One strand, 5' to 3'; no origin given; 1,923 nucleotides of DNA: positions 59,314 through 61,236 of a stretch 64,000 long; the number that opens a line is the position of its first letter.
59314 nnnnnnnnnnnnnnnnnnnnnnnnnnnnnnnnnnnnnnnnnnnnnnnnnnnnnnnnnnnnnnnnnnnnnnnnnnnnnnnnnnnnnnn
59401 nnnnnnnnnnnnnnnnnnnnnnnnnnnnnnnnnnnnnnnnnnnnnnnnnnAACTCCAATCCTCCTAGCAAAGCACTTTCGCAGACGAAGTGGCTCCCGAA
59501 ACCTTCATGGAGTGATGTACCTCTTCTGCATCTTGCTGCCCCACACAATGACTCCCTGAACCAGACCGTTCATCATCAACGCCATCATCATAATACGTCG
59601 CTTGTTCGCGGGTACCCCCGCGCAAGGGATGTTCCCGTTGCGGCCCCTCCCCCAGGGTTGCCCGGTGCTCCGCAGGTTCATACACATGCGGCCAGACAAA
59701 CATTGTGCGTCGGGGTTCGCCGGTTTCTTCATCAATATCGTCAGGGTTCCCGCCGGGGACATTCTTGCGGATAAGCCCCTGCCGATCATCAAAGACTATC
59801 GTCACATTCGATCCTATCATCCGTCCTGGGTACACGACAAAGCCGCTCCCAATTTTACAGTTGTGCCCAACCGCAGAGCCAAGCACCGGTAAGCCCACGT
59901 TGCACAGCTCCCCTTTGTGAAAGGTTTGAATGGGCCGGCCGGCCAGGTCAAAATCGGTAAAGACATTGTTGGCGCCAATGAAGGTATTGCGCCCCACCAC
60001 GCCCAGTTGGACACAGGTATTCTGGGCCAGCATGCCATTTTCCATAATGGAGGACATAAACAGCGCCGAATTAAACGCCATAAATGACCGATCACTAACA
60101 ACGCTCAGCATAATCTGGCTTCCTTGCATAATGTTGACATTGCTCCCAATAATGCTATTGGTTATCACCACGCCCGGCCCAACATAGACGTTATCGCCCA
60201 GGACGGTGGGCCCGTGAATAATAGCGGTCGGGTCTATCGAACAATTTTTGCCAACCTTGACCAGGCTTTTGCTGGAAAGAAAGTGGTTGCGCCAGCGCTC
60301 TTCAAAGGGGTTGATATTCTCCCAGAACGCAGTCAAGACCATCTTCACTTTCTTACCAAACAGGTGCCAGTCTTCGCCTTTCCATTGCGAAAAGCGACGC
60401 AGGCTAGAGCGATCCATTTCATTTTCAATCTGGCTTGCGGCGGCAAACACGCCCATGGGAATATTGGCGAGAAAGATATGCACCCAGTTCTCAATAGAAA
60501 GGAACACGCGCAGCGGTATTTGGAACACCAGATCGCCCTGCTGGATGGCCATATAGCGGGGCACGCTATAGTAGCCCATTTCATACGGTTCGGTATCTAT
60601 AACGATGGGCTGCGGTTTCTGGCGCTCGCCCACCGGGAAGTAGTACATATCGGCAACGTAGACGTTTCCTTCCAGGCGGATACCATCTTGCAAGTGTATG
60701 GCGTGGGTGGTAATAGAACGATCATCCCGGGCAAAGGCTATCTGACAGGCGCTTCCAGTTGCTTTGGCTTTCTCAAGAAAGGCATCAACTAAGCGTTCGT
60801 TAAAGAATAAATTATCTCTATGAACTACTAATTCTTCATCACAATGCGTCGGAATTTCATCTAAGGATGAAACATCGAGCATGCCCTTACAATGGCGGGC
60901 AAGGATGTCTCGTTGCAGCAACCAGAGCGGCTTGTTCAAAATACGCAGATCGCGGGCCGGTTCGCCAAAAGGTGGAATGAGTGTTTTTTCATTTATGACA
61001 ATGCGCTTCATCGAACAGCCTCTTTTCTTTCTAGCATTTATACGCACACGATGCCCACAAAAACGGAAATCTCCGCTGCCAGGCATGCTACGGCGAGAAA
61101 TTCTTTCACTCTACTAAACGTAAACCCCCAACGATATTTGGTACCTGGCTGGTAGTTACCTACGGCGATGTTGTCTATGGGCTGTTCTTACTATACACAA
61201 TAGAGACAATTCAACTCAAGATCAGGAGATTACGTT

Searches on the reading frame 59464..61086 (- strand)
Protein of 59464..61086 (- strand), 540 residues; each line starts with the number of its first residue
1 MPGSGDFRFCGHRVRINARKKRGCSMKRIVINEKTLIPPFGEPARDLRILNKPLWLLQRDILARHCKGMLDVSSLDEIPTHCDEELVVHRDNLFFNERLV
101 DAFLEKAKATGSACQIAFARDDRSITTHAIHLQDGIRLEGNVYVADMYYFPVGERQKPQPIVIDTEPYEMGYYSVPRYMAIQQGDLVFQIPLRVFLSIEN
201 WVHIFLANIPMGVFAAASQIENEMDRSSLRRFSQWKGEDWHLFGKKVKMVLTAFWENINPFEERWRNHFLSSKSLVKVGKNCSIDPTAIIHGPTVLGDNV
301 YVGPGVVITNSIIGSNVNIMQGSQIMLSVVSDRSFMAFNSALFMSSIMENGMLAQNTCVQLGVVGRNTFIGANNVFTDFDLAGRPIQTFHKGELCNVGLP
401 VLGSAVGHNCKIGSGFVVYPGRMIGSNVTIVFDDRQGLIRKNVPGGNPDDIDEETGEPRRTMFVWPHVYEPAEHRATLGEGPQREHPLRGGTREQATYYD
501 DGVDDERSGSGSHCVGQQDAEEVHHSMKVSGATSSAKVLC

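Call 83: search_protein_families(library=pfam, proteins=[window:59464-61086:-], max_evalue=0.00001)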
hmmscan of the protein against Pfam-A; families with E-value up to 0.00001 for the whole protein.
window:59464-61086:- (540 aa): 3 families
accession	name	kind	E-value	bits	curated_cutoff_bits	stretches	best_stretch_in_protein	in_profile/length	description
PF00132.30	Hexapep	-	3e-14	52.4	27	1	276-310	2-36/36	Bacterial transferase hexapeptide (six repeats)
PF25084.1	LbH_EIF2B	-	1.5e-10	41.5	54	1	276-347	22-92/105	EIF2B subunit epsilon LbH domain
PF14602.12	Hexapep_2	-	6.2e-06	26.3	27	0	276-309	2-33/34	Hexapeptide repeat of succinyl-transferase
